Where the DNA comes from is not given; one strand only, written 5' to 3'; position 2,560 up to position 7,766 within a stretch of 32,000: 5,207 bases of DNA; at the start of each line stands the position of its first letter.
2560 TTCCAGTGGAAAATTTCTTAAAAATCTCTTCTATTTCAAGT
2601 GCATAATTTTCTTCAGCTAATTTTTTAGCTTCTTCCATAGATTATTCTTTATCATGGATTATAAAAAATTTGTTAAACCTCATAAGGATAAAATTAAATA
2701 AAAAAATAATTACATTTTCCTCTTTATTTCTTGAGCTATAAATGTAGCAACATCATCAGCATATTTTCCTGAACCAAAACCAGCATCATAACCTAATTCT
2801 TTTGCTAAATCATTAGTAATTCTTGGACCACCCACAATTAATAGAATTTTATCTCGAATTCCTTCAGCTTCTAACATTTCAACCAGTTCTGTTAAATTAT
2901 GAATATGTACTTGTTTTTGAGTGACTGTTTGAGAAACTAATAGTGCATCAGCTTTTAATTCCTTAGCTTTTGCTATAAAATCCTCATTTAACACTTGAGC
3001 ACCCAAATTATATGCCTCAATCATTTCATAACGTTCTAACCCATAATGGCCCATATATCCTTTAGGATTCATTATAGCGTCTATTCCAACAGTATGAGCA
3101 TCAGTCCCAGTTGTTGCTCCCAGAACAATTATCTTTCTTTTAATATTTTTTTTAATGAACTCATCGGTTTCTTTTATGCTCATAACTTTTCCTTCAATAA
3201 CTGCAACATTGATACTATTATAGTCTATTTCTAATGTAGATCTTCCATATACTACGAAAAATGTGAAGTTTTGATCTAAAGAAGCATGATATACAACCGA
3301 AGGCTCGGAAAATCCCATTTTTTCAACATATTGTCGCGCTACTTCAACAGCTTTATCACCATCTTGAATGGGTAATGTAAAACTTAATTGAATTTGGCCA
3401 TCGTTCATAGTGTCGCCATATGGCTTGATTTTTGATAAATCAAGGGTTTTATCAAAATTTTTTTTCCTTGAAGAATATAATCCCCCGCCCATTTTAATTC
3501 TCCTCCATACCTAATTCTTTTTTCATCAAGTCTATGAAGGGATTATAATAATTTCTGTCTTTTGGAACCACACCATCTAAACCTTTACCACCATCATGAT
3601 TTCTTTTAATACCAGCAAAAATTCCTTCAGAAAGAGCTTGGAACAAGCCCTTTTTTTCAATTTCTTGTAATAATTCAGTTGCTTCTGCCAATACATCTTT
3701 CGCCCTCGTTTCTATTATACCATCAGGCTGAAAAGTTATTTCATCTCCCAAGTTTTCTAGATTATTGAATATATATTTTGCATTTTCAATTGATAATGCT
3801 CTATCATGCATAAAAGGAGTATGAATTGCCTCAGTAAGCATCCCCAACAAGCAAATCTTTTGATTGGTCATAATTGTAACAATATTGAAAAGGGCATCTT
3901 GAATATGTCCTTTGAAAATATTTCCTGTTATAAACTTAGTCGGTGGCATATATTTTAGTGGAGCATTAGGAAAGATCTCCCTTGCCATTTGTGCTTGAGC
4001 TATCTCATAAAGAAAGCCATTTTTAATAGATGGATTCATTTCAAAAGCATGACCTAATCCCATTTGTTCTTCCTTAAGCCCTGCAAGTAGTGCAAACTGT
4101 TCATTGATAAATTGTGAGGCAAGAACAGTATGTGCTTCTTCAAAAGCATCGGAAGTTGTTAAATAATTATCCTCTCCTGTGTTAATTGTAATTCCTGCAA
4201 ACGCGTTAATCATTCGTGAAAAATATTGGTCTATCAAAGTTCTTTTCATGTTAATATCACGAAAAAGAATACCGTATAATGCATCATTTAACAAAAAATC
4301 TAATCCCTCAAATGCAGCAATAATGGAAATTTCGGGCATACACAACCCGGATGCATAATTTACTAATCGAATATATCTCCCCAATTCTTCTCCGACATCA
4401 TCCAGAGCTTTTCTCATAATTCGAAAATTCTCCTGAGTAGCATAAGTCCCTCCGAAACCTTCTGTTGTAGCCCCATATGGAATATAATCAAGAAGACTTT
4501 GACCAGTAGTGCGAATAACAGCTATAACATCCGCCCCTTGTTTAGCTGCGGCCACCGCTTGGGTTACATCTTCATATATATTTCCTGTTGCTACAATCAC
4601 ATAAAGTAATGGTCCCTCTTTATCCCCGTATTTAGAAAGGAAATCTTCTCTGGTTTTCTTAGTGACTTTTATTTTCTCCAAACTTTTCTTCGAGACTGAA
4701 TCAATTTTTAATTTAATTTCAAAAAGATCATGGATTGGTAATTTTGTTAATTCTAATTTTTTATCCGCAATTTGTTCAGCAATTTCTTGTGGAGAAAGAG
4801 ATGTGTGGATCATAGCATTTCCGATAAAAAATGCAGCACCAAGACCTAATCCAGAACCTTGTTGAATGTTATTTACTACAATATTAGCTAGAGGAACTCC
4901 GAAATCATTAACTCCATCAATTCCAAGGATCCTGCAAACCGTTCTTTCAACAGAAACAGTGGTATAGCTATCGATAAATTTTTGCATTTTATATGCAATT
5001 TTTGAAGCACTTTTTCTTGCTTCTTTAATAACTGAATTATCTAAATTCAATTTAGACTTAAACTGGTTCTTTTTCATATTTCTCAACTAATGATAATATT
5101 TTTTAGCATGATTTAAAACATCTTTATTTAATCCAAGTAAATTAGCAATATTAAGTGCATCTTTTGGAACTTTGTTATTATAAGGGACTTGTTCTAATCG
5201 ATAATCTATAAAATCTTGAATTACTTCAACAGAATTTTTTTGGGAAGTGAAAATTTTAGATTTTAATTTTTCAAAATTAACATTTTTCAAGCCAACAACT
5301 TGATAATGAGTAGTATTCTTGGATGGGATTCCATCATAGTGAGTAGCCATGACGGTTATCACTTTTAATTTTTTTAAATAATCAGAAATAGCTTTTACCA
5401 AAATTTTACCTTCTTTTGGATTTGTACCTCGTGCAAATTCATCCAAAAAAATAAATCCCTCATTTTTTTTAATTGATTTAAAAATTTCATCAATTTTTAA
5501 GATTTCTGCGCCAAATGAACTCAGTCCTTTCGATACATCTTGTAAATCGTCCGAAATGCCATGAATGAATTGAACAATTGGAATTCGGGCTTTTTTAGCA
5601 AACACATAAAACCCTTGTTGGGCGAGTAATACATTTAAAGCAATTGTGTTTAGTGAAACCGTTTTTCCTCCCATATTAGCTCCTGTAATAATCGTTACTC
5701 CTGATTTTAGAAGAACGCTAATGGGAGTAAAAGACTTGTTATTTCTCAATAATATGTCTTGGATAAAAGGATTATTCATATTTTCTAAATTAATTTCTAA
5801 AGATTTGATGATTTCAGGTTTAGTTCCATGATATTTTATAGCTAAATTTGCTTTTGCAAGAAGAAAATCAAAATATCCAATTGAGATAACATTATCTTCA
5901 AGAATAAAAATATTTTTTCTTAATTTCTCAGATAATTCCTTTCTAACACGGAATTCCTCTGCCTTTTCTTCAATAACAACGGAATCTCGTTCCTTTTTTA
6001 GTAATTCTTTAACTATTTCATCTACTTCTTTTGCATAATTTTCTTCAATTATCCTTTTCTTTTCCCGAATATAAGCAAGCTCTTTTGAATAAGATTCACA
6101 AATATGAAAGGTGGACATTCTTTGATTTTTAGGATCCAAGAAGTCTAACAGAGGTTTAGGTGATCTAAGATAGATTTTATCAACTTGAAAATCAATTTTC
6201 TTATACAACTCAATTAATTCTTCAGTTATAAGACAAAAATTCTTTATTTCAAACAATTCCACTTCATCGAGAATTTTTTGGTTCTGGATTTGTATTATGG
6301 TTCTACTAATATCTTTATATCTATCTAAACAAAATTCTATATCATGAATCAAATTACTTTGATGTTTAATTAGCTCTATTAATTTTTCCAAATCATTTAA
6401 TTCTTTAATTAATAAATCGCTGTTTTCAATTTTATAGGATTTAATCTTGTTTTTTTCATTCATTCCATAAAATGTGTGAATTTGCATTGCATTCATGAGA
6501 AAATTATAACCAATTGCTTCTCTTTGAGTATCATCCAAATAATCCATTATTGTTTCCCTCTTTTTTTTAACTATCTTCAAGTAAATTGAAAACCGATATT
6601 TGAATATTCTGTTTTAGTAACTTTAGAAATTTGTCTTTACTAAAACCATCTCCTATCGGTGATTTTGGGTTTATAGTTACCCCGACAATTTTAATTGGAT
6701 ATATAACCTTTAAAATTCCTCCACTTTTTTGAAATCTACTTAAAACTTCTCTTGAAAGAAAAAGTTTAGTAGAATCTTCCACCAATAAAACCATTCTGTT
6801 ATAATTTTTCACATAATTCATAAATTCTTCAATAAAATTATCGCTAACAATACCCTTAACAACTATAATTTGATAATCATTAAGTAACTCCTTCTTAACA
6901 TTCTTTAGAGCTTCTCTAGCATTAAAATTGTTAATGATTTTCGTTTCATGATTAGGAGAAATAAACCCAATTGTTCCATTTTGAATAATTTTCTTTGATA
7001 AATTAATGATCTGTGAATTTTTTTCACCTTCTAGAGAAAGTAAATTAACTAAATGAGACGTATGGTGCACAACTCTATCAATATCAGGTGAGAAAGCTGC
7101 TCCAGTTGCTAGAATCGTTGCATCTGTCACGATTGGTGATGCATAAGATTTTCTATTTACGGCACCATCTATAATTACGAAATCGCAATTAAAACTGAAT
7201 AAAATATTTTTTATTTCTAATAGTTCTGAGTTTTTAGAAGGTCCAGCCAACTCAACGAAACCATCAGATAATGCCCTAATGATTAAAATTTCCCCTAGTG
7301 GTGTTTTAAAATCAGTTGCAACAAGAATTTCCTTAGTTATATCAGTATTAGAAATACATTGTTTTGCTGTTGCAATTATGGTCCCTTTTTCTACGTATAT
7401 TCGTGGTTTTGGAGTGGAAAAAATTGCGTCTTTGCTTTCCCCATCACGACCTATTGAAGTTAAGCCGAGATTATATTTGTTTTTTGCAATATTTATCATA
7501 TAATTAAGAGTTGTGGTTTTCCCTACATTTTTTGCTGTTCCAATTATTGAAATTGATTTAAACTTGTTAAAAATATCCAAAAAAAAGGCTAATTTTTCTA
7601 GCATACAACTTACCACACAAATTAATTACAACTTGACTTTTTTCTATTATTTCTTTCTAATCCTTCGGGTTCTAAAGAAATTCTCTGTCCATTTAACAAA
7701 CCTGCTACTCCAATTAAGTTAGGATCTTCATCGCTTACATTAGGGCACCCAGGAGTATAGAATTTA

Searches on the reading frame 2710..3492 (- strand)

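Call 10: search_protein_families(library=pfam, proteins=[window:2710-3492:-], max_evalue=0.001)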
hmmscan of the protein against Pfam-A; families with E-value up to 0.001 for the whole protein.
window:2710-3492:- (260 aa): 2 families
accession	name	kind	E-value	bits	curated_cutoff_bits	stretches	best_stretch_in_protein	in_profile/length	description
PF16554.10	OAM_dimer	-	9.2e-31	106.5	25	1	21-97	1-77/78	Dimerisation domain of d-ornithine 4,5-aminomutase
PF02310.24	B12-binding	-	2.5e-14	53.6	32.1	1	123-245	3-116/121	B12 binding domain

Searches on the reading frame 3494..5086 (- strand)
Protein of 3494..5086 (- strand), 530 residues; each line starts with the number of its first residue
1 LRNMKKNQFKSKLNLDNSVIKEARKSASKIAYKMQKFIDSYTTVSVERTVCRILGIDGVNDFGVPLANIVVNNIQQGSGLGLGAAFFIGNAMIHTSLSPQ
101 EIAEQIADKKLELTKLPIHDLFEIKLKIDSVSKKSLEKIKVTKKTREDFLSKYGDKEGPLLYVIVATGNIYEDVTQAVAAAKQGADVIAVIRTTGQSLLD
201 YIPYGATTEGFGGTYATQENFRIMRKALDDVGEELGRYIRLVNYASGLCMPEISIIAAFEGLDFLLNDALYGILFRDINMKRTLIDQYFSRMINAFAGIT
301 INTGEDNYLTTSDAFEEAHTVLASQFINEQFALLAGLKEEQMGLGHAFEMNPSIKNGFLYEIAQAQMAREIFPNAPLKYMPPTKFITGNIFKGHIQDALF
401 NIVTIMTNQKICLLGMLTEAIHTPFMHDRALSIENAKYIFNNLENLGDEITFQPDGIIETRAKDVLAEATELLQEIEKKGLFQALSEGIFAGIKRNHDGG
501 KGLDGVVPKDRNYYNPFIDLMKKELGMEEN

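Call 10: search_protein_families(library=pfam, proteins=[window:3494-5086:-], max_evalue=0.001)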
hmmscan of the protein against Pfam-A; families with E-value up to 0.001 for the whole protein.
window:3494-5086:- (530 aa): 1 family
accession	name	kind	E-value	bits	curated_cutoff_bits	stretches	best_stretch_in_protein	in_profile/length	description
PF09043.17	Lys-AminoMut_A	-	5.7e-267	886.5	25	1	13-520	1-508/508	D-Lysine 5,6-aminomutase TIM-barrel domain of alpha subunit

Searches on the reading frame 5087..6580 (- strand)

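Call 10: search_protein_families(library=pfam, proteins=[window:5087-6580:-], max_evalue=0.001)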
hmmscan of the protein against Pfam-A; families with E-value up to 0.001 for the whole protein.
window:5087-6580:- (497 aa): 1 family
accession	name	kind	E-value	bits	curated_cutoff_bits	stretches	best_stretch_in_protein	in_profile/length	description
PF00488.27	MutS_V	-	3.2e-26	92.9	30.2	1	297-444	2-148/188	MutS domain V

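Call 67: search_protein_families(library=ncbifam, proteins=[window:5087-6580:-], max_evalue=0.001)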
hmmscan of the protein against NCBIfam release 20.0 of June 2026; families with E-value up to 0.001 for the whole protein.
window:5087-6580:- (497 aa): 4 families
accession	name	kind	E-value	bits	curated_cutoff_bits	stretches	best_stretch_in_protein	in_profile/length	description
NF052383.1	ATPase_KamC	equivalog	9.8e-169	562.4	300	1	23-496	1-508/508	lysine 5,6-aminomutase reactivase ATPase KamC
TIGR01069.2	mutS2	equivalog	1.2e-51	176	400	1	198-418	235-452/790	endonuclease MutS2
NF003810.1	PRK05399.1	equivalog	3.7e-34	118.5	480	1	191-429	497-739/793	DNA mismatch repair protein MutS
TIGR01070.1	mutS1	equivalog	2.3e-30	105.6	641.7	1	189-422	487-721/840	DNA mismatch repair protein MutS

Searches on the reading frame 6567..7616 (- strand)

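Call 10: search_protein_families(library=pfam, proteins=[window:6567-7616:-], max_evalue=0.001)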
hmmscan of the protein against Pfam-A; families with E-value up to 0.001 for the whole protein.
window:6567-7616:- (349 aa): 0 families

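Call 67: search_protein_families(library=ncbifam, proteins=[window:6567-7616:-], max_evalue=0.001)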
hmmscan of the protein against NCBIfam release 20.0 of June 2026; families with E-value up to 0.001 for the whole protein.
window:6567-7616:- (349 aa): 1 family
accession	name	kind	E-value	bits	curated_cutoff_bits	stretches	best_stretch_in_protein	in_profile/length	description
NF052386.1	reactivase_KamB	equivalog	1.3e-113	379.3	210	1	22-344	1-325/326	lysine 5,6-aminomutase reactivase subunit KamB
